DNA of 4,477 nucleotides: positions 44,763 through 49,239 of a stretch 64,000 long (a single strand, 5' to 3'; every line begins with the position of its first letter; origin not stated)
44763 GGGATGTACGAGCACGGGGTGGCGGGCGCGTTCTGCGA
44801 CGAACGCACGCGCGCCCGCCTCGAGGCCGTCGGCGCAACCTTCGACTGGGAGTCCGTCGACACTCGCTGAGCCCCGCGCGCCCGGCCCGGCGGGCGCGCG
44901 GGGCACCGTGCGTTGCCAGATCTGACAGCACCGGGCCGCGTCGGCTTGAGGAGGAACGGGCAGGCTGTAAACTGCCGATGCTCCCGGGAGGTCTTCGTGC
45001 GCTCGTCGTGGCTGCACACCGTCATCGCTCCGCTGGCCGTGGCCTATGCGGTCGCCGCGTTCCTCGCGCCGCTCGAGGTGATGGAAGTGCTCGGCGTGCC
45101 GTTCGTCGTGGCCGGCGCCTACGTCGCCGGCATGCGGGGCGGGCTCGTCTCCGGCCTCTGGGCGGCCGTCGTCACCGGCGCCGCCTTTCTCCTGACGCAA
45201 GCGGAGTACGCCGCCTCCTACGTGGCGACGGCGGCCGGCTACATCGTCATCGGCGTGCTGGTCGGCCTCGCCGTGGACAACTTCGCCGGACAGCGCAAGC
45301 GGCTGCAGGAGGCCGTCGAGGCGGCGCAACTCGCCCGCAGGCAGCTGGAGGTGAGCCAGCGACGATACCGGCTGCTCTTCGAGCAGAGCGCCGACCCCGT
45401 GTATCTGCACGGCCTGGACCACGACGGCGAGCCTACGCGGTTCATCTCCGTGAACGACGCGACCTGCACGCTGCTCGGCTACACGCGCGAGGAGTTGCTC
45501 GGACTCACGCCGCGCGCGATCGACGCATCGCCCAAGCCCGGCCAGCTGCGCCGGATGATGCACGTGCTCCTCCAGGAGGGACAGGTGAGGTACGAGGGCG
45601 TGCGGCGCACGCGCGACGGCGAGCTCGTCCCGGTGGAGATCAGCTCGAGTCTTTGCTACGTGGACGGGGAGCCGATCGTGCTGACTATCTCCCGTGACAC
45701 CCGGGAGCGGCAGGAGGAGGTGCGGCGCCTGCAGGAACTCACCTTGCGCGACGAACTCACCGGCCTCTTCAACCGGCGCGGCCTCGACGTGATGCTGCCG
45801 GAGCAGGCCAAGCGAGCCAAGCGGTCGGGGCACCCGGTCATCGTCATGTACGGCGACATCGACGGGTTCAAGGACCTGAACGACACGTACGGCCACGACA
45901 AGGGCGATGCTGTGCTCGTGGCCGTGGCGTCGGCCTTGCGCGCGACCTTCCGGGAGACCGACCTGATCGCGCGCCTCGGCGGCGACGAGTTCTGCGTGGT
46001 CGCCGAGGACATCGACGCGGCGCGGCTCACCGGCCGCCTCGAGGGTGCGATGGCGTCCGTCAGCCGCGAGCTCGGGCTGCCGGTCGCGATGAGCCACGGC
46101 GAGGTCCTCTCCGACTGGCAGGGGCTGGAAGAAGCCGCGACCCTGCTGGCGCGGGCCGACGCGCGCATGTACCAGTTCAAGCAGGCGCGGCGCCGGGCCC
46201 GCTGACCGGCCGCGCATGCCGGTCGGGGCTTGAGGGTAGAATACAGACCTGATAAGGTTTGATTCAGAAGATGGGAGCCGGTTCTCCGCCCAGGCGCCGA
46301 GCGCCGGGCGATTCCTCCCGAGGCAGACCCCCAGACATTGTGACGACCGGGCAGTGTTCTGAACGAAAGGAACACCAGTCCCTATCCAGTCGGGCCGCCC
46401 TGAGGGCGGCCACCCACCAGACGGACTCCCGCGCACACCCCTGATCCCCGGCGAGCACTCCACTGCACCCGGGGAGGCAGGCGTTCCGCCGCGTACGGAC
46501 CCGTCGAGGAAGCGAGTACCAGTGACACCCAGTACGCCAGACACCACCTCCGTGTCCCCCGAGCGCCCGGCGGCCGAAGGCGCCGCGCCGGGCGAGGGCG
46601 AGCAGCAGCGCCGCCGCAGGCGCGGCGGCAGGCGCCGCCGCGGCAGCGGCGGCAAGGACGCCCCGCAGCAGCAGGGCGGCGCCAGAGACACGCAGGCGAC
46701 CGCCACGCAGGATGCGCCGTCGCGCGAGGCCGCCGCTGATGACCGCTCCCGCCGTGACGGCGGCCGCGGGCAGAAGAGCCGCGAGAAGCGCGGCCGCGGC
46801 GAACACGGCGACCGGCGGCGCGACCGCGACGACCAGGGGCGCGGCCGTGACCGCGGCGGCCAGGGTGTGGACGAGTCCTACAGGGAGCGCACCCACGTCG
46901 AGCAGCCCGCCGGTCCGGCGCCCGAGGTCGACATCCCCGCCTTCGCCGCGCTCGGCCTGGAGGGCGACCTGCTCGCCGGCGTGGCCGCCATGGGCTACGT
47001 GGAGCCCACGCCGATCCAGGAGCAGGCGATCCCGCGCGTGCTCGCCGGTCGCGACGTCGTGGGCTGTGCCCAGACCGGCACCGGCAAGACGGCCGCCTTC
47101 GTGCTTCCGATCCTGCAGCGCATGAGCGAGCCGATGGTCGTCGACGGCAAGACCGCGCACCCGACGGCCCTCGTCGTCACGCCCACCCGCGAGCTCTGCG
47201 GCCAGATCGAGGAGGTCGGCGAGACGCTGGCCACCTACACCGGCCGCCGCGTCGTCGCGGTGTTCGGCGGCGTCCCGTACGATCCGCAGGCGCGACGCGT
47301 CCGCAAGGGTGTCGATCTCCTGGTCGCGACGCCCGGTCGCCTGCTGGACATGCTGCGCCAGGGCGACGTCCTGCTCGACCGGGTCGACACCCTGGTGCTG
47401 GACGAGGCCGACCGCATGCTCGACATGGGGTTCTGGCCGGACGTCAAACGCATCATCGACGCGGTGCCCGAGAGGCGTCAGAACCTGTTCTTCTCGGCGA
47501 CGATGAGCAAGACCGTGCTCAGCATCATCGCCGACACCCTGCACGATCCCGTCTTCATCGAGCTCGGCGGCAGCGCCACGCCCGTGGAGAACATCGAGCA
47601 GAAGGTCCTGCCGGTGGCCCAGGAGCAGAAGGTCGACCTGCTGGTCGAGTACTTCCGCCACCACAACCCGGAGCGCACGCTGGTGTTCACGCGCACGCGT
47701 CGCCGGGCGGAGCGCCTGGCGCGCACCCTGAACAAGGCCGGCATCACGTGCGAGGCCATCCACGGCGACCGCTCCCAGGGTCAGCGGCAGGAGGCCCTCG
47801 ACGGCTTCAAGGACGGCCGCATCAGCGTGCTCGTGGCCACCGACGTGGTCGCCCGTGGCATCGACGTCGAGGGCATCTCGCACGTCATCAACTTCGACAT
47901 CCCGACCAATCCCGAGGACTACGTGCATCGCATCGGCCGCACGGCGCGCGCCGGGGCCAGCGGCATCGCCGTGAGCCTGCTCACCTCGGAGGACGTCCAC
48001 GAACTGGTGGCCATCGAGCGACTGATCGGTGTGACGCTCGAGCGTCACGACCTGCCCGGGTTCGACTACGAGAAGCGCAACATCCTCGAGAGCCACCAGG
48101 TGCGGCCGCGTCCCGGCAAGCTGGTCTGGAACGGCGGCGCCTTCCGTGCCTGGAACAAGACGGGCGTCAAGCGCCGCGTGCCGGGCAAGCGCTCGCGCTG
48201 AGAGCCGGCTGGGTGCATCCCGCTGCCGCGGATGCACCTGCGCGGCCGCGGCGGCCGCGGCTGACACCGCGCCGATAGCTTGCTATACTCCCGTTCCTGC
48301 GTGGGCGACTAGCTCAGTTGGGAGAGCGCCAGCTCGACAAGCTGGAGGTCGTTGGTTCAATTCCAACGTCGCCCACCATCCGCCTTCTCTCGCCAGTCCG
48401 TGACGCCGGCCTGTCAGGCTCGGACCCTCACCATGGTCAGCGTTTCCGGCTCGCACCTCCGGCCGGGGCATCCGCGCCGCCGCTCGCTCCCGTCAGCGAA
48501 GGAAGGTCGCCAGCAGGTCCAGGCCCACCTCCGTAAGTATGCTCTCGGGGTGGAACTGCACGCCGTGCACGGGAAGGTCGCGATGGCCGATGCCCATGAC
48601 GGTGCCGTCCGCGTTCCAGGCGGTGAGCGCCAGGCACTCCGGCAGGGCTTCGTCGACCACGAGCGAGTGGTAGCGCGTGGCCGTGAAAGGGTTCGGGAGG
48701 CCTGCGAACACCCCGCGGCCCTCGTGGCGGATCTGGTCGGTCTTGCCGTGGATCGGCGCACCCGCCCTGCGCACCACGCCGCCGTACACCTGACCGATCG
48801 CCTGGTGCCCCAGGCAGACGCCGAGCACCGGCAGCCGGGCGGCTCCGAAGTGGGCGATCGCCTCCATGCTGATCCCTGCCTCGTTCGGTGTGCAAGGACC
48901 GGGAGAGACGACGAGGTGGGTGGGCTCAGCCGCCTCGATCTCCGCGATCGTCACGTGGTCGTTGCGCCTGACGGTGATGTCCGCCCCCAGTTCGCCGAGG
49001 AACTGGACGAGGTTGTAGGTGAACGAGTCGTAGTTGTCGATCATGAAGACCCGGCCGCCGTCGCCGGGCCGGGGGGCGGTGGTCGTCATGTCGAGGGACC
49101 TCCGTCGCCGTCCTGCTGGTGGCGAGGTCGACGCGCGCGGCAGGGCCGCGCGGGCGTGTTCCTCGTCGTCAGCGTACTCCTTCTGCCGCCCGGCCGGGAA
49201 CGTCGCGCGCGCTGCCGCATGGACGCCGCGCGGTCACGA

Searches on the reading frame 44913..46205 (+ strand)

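Call 11: search_protein_families(library=pfam, proteins=[window:44913-46205:+], max_evalue=0.001)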
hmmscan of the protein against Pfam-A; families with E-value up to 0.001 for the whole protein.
window:44913-46205:+ (430 aa): 6 families
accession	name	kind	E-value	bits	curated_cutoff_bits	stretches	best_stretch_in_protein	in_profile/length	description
PF00990.26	GGDEF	-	1.1e-36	126.4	23.8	1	279-427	3-159/161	Diguanylate cyclase, GGDEF domain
PF13426.13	PAS_9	-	8.4e-10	39.3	27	1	168-265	7-103/103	PAS domain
PF13188.13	PAS_8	-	2.5e-08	34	21.8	1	150-201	1-48/65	PAS domain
PF08448.16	PAS_4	-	4.3e-07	30.6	23.1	1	162-267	5-109/110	PAS fold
PF08447.18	PAS_3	-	7.1e-05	23.4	25.6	1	178-255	2-83/89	PAS fold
PF00989.32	PAS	-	0.0001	22.7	22.6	1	151-247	2-95/113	PAS fold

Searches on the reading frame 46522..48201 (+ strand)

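Call 11: search_protein_families(library=pfam, proteins=[window:46522-48201:+], max_evalue=0.001)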
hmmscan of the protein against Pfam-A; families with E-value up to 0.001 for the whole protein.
window:46522-48201:+ (559 aa): 3 families
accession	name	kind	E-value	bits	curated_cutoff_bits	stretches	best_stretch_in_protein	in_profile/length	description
PF00270.35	DEAD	-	1.2e-50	171.9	26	1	163-332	1-164/167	DEAD/DEAH box helicase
PF00271.37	Helicase_C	-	3.4e-35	121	23.5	1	370-478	2-110/110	Helicase conserved C-terminal domain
PF04851.21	ResIII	-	0.00014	22.3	22.5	1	161-329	3-163/164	Type III restriction enzyme, res subunit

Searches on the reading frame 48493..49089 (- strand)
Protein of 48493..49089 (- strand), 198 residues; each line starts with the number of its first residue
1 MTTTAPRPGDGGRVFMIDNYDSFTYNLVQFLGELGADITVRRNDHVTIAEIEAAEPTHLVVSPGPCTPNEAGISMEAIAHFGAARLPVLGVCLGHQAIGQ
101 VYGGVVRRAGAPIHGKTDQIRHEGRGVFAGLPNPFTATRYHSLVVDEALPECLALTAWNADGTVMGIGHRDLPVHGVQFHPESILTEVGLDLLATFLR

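Call 11: search_protein_families(library=pfam, proteins=[window:48493-49089:-], max_evalue=0.001)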
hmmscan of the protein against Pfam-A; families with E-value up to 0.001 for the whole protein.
window:48493-49089:- (198 aa): 2 families
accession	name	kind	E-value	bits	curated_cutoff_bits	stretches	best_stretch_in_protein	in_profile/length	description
PF00117.34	GATase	-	1.8e-56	191.2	22.8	1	16-197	2-187/190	Glutamine amidotransferase class-I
PF07722.19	Peptidase_C26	-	1.5e-09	38.4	20.5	1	74-182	94-219/219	Peptidase C26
